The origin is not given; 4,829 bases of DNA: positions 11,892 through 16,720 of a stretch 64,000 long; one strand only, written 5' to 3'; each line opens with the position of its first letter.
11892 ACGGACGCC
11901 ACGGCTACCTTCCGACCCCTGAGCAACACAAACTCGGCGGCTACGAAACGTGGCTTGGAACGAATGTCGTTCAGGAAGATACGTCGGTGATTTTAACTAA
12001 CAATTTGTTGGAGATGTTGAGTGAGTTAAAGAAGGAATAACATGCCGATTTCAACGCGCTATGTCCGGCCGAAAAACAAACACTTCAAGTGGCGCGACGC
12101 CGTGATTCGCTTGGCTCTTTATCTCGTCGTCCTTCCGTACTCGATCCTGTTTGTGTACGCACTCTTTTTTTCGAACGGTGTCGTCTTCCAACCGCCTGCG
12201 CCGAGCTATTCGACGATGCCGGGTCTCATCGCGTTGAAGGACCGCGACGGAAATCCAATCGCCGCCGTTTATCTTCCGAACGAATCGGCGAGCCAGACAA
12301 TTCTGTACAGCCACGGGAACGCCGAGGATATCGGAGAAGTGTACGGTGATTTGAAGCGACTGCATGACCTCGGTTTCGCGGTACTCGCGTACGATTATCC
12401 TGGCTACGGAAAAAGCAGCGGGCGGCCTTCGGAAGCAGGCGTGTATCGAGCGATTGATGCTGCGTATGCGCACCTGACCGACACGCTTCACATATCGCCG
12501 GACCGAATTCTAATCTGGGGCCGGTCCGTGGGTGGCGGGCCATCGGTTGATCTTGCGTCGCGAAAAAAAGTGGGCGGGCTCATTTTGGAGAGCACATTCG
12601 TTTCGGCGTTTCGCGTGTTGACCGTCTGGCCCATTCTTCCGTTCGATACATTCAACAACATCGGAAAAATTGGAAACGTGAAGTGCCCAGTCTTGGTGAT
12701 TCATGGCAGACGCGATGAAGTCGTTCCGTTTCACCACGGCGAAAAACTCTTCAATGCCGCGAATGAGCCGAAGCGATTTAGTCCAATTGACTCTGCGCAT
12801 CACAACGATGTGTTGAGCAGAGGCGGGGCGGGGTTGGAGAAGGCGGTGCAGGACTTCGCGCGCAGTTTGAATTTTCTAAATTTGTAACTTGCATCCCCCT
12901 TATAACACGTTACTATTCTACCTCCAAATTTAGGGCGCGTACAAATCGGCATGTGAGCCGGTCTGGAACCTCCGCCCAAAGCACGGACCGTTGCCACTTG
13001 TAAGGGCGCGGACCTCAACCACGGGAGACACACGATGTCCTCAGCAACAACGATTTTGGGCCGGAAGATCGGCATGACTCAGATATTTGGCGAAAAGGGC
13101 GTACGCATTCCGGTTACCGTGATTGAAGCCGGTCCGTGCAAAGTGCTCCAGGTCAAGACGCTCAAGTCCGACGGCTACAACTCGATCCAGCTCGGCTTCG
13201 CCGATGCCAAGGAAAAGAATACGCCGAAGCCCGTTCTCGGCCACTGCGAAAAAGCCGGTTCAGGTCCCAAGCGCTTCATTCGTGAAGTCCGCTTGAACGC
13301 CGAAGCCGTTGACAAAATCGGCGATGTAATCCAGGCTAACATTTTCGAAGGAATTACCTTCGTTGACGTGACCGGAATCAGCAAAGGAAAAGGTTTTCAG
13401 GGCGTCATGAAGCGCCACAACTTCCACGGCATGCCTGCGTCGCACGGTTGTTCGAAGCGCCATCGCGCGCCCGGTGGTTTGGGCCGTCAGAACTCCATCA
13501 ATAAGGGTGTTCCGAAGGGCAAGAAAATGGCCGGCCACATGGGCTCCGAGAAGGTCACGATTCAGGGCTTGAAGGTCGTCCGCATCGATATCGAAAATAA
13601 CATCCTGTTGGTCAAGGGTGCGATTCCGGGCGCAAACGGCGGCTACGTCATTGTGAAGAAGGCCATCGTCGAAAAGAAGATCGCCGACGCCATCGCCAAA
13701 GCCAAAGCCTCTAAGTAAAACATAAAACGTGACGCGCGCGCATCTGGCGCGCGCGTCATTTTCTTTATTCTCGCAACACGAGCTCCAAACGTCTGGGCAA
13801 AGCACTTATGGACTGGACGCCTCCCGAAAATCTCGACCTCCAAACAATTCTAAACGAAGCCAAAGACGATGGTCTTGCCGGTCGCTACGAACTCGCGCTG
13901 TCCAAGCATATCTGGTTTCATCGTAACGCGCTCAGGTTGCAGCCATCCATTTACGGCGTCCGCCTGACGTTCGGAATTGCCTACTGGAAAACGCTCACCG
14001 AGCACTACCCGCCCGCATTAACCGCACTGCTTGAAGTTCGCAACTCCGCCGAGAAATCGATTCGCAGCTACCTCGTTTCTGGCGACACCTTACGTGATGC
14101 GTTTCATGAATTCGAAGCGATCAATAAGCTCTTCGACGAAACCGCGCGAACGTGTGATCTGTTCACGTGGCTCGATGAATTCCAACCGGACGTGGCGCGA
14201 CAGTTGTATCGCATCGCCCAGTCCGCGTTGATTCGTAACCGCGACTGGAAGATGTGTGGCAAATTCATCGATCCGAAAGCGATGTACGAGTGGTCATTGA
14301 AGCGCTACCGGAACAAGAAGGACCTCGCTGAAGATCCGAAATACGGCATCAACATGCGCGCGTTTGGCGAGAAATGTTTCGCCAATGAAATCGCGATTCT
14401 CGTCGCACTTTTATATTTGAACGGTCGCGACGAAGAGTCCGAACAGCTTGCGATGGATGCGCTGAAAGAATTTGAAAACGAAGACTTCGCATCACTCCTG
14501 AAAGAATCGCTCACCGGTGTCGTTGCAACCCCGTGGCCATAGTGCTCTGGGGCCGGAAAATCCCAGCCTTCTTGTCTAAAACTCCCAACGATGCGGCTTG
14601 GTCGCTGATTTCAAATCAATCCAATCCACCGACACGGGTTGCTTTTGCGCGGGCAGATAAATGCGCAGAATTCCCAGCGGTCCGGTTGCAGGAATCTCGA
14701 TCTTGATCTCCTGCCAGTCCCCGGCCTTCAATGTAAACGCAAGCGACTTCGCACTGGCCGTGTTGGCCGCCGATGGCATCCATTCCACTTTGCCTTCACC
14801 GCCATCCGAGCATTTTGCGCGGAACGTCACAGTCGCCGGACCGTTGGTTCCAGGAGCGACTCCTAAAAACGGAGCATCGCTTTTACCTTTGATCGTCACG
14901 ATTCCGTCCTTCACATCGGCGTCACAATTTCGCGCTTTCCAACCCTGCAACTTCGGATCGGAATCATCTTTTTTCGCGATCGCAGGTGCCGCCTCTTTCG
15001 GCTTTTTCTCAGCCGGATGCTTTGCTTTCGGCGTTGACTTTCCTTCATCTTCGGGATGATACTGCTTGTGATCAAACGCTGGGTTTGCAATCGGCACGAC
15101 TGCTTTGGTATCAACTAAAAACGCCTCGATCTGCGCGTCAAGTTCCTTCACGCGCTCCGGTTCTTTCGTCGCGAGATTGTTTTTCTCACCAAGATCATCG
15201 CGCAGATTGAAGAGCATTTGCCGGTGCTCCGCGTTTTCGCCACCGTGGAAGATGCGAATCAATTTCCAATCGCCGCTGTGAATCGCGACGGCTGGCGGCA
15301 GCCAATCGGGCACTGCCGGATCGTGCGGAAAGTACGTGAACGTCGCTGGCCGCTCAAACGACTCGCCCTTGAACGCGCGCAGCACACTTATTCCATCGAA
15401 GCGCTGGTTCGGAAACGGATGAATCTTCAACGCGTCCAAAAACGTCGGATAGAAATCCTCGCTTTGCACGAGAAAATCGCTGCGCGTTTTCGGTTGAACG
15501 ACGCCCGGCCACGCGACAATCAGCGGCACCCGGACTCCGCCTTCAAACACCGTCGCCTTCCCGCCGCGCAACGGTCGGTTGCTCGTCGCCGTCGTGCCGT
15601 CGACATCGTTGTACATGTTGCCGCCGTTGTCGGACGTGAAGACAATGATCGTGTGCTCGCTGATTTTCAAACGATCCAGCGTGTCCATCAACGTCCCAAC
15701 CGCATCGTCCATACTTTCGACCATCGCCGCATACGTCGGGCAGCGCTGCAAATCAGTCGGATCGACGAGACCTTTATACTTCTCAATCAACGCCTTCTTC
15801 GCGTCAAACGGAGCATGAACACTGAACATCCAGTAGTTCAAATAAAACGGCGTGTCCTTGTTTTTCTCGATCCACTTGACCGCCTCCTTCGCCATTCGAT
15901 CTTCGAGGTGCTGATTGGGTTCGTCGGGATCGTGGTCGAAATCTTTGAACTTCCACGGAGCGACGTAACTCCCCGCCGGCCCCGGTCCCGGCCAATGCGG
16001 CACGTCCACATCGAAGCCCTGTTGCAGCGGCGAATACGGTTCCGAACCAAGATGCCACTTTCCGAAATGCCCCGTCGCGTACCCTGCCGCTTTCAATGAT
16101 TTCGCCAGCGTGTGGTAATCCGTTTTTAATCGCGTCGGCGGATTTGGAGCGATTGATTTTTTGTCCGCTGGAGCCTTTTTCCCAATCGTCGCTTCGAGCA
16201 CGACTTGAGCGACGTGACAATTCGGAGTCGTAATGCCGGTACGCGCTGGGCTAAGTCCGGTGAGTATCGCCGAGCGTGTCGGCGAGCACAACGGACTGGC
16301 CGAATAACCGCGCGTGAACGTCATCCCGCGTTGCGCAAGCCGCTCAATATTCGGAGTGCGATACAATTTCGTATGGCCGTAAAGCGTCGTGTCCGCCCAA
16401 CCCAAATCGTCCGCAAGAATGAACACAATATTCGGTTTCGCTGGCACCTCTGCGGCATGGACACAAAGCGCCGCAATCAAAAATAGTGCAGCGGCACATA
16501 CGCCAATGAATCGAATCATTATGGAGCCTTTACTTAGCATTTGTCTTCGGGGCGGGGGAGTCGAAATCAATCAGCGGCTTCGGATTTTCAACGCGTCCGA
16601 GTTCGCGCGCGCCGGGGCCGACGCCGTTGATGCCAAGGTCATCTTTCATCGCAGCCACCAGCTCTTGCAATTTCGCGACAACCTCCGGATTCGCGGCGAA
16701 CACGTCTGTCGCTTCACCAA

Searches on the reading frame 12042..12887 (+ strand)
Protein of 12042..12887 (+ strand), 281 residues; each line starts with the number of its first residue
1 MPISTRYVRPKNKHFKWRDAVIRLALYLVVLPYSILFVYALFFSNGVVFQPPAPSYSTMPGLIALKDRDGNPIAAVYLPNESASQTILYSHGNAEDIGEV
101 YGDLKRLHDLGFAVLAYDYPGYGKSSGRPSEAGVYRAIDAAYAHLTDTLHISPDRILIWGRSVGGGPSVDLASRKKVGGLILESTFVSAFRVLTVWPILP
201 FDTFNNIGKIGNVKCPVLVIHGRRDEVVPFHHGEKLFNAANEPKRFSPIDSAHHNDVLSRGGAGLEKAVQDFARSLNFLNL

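Call 90: search_protein_families(library=pfam, proteins=[window:12042-12887:+], max_evalue=0.00001)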
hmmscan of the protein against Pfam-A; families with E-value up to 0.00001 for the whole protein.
window:12042-12887:+ (281 aa): 5 families
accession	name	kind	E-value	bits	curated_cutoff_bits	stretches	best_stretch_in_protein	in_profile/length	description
PF12146.15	Hydrolase_4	-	5.6e-15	55.7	27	1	83-188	3-112/239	Serine aminopeptidase, S33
PF00561.26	Abhydrolase_1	-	8.2e-12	45.7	25.8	1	86-185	2-102/245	alpha/beta hydrolase fold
PF00326.27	Peptidase_S9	-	6.5e-08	32.8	22.6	0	202-241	130-171/213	Prolyl oligopeptidase family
PF12697.13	Abhydrolase_6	-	4.3e-06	28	26.3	1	103-189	19-99/217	Alpha/beta hydrolase family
PF20434.5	BD-FAE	-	5.7e-06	26.4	26.8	0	210-238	185-213/215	BD-FAE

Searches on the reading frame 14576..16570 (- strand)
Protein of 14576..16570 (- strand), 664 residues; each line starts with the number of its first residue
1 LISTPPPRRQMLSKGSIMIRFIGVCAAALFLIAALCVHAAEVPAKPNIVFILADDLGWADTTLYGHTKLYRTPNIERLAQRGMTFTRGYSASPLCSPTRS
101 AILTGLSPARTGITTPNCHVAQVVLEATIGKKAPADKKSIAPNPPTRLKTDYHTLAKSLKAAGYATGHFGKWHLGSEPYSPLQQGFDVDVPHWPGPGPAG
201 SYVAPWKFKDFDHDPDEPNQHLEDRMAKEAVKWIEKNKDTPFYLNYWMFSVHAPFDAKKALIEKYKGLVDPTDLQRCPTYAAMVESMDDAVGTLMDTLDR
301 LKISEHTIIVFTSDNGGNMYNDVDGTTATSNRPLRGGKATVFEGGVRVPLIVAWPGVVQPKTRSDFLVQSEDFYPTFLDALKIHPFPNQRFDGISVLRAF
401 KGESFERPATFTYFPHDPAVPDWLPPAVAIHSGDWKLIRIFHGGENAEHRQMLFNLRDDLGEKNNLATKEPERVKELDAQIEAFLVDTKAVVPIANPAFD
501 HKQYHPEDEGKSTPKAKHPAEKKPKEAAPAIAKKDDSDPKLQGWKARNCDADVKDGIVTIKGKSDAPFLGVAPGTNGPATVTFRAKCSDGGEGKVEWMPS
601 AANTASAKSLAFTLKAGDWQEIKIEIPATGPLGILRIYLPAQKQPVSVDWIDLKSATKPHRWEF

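Call 90: search_protein_families(library=pfam, proteins=[window:14576-16570:-], max_evalue=0.00001)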
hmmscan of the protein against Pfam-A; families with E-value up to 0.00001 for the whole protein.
window:14576-16570:- (664 aa): 3 families
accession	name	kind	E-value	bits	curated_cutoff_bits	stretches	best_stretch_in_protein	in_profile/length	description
PF00884.28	Sulfatase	-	2.2e-57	195.1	25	1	46-382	1-300/301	Sulfatase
PF16347.10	SGSH_C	-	2.1e-13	51.1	29.3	1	338-483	8-146/154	N-sulphoglucosamine sulphohydrolase, C-terminal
PF01663.27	Phosphodiest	-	1.9e-10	41.3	23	1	68-354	18-254/342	Type I phosphodiesterase / nucleotide pyrophosphatase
